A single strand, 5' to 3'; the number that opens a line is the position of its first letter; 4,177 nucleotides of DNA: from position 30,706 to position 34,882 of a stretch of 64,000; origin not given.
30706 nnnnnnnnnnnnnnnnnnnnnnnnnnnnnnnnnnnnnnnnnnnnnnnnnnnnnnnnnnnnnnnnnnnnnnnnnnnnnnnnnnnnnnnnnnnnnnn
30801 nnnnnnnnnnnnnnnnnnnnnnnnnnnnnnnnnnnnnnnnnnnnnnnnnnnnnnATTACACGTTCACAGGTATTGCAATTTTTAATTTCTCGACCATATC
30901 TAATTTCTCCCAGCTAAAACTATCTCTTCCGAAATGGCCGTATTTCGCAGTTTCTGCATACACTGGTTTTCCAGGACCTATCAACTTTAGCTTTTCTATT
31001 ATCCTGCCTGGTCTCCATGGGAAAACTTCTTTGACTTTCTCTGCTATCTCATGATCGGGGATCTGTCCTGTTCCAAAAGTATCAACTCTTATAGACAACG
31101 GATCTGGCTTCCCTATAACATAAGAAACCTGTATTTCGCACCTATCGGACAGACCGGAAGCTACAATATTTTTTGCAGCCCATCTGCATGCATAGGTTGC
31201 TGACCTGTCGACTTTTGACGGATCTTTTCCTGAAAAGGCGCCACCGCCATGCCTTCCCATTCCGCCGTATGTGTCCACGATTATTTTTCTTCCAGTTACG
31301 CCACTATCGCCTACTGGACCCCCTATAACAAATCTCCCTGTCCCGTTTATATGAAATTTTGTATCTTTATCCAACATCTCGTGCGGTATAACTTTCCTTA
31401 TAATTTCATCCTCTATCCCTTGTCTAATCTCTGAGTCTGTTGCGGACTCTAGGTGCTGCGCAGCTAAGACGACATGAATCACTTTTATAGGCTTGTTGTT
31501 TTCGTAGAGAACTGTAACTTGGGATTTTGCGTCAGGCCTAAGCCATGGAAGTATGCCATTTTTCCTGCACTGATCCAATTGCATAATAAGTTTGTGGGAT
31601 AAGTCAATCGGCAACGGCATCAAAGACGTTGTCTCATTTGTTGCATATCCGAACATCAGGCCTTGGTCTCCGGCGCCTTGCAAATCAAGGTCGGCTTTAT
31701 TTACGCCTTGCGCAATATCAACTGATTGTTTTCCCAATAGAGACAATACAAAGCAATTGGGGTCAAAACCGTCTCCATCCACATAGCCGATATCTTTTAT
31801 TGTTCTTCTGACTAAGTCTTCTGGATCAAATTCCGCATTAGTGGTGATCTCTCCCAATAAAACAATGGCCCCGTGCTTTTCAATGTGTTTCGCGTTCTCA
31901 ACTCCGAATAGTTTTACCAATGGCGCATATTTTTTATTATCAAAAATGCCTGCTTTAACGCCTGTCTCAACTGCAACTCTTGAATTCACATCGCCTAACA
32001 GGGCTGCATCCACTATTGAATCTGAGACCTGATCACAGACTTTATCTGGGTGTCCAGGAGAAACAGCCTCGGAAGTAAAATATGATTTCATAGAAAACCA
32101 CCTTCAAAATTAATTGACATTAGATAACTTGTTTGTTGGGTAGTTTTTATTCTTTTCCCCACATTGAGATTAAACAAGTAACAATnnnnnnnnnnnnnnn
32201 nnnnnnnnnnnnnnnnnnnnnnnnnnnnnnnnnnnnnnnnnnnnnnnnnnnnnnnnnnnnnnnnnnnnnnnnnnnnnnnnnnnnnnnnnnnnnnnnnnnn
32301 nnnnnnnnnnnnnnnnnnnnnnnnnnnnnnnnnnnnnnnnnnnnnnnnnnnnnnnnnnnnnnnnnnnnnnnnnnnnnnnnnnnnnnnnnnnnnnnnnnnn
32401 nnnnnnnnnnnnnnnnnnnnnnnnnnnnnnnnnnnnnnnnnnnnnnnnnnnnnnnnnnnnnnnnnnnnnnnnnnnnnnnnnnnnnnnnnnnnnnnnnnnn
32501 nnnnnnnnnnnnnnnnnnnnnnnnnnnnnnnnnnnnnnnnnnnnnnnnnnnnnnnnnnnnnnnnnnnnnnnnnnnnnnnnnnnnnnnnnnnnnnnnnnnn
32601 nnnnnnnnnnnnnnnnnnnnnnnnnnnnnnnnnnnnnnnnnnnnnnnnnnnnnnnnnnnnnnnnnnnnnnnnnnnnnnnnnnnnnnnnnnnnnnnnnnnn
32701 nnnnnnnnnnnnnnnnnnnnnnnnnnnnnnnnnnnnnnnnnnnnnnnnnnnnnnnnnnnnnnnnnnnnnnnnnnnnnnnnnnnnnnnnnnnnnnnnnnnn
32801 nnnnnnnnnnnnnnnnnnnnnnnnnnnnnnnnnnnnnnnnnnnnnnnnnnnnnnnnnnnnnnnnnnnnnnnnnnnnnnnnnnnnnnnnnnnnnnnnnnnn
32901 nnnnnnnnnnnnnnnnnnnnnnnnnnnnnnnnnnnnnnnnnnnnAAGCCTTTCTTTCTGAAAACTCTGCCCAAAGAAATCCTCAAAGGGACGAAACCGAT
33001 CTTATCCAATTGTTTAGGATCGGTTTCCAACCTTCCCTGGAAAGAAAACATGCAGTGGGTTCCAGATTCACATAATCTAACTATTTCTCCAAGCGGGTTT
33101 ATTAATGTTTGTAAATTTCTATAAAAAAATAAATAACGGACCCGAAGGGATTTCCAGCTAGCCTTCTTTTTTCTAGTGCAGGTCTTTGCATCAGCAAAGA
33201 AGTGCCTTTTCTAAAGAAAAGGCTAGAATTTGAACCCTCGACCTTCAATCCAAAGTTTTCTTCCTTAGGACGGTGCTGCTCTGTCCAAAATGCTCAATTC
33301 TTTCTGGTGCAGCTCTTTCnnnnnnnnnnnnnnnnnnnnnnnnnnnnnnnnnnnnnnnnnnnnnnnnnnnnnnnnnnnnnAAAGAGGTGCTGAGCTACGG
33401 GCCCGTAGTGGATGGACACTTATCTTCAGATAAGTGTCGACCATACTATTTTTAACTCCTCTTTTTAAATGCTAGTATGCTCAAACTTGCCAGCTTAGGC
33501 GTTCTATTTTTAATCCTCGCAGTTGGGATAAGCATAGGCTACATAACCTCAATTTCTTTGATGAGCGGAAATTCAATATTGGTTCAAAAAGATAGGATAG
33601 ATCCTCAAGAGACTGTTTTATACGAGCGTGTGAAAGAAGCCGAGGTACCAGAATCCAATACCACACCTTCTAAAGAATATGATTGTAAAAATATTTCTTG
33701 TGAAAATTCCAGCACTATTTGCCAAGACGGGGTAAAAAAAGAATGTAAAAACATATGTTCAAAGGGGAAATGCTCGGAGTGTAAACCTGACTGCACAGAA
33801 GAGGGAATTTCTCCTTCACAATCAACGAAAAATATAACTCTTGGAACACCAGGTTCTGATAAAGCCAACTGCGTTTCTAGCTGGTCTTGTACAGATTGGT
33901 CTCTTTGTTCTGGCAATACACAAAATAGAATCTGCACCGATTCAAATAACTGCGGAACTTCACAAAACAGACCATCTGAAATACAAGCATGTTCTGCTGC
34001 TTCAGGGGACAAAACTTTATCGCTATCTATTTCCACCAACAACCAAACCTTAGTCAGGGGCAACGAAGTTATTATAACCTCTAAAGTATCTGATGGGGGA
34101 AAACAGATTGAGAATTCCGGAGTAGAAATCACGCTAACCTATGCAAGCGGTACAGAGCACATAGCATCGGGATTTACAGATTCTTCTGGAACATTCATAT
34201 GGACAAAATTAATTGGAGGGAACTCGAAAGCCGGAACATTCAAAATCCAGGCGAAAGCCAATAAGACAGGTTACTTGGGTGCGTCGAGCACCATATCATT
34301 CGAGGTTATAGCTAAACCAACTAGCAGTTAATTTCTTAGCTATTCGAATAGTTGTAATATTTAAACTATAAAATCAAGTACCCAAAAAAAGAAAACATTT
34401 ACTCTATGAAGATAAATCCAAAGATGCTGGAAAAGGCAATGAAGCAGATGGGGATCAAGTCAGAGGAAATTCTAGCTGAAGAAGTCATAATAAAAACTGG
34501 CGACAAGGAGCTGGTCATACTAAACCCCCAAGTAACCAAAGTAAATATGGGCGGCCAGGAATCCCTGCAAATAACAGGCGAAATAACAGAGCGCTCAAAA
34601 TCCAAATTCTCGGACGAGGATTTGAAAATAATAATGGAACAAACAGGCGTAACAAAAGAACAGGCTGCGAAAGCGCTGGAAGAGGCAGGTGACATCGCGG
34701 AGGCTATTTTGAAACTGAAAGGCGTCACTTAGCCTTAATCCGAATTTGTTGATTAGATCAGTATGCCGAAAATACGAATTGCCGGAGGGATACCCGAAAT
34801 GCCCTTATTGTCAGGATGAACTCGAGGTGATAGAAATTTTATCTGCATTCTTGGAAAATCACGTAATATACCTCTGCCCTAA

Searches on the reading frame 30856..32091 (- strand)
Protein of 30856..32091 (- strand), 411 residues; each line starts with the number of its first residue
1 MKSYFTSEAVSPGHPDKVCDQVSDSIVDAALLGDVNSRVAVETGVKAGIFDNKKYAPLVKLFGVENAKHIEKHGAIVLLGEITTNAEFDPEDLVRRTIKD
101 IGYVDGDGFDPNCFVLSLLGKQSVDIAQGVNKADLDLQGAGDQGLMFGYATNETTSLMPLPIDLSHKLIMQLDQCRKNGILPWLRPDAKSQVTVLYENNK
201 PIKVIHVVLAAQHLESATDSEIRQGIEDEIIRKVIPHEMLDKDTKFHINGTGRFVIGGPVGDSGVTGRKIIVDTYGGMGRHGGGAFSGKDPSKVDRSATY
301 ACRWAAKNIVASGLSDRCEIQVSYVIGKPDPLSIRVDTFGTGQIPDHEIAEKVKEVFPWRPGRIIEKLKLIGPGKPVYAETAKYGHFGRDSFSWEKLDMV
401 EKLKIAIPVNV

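Call 8: search_protein_families(library=pfam, proteins=[window:30856-32091:-], max_evalue=0.01)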
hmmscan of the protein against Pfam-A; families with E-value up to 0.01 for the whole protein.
window:30856-32091:- (411 aa): 3 families
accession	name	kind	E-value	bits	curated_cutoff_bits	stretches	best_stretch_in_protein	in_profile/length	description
PF02773.21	S-AdoMet_synt_C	-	2.3e-63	212.7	25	1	256-396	1-138/138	S-adenosylmethionine synthetase, C-terminal domain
PF02772.21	S-AdoMet_synt_M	-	1.5e-44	151.4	29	1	138-254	2-120/120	S-adenosylmethionine synthetase, central domain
PF00438.25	S-AdoMet_synt_N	-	6.8e-27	94.3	33.1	2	3-48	2-47/99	S-adenosylmethionine synthetase, N-terminal domain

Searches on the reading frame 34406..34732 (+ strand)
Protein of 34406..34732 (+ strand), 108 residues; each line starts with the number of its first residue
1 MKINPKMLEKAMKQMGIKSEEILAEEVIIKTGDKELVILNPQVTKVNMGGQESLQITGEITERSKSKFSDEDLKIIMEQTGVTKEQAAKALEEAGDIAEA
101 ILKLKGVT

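Call 8: search_protein_families(library=pfam, proteins=[window:34406-34732:+], max_evalue=0.01)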
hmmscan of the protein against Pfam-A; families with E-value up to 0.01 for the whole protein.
window:34406-34732:+ (108 aa): 2 families
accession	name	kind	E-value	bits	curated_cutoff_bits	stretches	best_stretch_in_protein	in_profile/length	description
PF01849.23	NAC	-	1.2e-11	44.8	21.3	1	5-62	1-56/57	NAC domain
PF19026.7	UBA_HYPK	-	5.2e-07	29.4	27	1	69-102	4-38/41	HYPK UBA domain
